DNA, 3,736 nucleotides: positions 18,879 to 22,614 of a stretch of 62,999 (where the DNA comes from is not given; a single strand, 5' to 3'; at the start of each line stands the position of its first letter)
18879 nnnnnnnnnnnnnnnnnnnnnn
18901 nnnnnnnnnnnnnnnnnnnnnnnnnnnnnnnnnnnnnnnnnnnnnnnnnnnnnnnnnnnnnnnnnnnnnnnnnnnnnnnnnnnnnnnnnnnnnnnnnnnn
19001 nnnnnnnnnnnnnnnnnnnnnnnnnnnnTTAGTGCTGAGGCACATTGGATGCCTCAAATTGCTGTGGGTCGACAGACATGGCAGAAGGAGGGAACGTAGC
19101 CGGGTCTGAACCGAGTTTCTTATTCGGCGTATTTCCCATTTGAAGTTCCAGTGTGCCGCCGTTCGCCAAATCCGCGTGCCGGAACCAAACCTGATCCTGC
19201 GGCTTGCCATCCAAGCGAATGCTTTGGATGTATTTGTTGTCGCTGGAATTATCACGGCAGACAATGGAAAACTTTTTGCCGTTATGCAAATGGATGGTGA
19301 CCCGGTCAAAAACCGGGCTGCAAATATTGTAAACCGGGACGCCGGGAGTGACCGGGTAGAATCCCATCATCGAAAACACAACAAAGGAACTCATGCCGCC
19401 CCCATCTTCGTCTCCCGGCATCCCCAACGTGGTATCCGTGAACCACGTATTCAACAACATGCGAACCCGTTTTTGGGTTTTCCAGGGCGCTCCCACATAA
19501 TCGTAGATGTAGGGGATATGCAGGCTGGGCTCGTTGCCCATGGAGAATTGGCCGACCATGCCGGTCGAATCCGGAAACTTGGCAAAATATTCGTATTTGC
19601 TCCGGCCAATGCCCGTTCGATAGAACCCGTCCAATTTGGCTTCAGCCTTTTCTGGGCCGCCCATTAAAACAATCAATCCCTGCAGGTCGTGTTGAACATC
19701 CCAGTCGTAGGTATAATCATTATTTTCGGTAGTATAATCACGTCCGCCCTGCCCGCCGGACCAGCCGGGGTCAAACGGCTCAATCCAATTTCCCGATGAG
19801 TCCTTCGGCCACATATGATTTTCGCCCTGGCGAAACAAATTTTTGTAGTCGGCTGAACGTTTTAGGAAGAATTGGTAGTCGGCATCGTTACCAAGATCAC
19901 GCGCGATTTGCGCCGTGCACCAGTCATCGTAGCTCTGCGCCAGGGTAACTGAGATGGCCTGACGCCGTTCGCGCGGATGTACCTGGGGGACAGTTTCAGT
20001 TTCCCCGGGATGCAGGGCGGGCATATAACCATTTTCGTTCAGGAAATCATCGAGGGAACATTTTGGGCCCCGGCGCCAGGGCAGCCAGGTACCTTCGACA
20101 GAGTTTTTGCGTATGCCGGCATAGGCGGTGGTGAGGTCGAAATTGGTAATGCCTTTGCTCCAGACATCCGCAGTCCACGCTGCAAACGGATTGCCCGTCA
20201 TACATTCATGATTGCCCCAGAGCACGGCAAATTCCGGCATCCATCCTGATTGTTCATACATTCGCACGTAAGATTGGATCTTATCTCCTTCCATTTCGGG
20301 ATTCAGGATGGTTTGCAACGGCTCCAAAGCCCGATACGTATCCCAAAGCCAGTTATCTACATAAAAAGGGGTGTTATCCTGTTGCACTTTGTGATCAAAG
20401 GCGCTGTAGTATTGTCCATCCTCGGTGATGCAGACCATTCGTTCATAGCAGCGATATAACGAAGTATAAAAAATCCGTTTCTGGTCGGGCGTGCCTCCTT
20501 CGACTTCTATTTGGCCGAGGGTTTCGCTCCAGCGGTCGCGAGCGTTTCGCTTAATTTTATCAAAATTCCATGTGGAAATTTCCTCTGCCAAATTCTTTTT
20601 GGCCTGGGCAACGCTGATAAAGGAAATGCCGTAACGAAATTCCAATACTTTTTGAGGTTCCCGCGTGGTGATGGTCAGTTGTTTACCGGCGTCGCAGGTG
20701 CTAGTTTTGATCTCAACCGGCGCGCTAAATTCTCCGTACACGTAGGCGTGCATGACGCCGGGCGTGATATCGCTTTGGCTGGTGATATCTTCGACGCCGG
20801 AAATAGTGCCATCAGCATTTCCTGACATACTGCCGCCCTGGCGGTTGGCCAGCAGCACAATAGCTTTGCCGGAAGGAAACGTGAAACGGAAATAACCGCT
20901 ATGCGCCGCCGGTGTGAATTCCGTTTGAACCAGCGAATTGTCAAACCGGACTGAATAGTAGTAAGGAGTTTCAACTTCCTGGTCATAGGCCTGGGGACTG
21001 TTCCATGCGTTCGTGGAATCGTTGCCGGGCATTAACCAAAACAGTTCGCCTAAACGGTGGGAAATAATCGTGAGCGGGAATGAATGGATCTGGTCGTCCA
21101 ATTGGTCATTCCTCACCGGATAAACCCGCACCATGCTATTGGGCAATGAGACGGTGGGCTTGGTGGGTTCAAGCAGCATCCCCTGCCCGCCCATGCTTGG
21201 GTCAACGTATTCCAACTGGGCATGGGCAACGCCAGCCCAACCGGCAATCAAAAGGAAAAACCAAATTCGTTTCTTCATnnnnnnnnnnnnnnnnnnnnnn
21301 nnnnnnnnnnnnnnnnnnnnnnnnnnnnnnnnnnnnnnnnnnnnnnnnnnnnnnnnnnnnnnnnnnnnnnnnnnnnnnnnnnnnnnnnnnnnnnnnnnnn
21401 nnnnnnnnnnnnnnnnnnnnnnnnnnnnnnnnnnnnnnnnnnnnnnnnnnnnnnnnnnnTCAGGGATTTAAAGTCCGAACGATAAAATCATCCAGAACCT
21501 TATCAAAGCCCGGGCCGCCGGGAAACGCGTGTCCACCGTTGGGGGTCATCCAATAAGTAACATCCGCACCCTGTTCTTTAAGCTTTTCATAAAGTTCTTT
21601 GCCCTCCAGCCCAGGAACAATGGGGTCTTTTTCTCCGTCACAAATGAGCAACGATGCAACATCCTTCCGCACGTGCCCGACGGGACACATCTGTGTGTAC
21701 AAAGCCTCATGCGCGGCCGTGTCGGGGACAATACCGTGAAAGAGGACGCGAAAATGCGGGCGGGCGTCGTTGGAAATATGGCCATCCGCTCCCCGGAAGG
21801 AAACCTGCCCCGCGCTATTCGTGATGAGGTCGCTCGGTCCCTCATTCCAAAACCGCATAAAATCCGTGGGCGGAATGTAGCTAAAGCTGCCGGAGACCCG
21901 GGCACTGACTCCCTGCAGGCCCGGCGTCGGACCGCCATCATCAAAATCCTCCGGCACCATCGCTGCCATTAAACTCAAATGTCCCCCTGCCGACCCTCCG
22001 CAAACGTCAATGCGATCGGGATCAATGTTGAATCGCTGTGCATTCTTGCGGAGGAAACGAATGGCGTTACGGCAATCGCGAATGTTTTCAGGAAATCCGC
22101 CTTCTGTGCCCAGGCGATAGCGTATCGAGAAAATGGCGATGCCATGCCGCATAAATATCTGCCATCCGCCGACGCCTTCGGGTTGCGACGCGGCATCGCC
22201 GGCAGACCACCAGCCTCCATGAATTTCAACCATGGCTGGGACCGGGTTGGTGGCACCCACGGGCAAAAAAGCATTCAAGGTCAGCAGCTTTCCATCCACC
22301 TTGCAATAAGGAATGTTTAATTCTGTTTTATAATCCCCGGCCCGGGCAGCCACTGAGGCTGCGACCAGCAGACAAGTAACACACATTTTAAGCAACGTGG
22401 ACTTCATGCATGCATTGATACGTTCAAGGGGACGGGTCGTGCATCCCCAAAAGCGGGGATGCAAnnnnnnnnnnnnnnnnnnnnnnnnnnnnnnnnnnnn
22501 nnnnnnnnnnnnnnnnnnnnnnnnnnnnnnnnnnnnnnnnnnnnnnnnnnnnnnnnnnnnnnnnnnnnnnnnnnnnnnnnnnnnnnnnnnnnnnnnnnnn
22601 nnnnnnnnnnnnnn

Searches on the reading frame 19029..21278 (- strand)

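Call 15: search_protein_families(library=pfam, proteins=[window:19029-21278:-], max_evalue=0.001)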
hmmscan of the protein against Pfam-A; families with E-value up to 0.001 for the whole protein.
window:19029-21278:- (749 aa): 2 families
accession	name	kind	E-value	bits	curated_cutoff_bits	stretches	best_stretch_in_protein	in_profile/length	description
PF07971.18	Glyco_hydro_92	-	2.7e-157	524.9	24.6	1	225-716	1-464/464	Glycosyl hydrolase family 92 catalytic domain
PF17678.7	Glyco_hydro_92N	-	4e-22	79.6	34.5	1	24-199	1-202/236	Glycosyl hydrolase family 92 N-terminal domain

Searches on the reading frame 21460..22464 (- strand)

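Call 15: search_protein_families(library=pfam, proteins=[window:21460-22464:-], max_evalue=0.001)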
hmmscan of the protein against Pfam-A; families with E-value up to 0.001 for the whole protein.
window:21460-22464:- (334 aa): 5 families
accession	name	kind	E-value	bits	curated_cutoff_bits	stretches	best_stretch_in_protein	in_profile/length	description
PF20434.5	BD-FAE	-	4.5e-38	131.4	26.8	1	64-295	2-215/215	BD-FAE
PF07859.19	Abhydrolase_3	-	1.2e-20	74.7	25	1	78-314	1-208/210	alpha/beta hydrolase fold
PF00326.27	Peptidase_S9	-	1.4e-11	44.7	22.6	1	250-315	123-190/213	Prolyl oligopeptidase family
PF00135.34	COesterase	-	2e-10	40.7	27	1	61-163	86-196/515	Carboxylesterase family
PF12697.13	Abhydrolase_6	-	3.2e-06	28.4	26.3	1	81-314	4-205/217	Alpha/beta hydrolase family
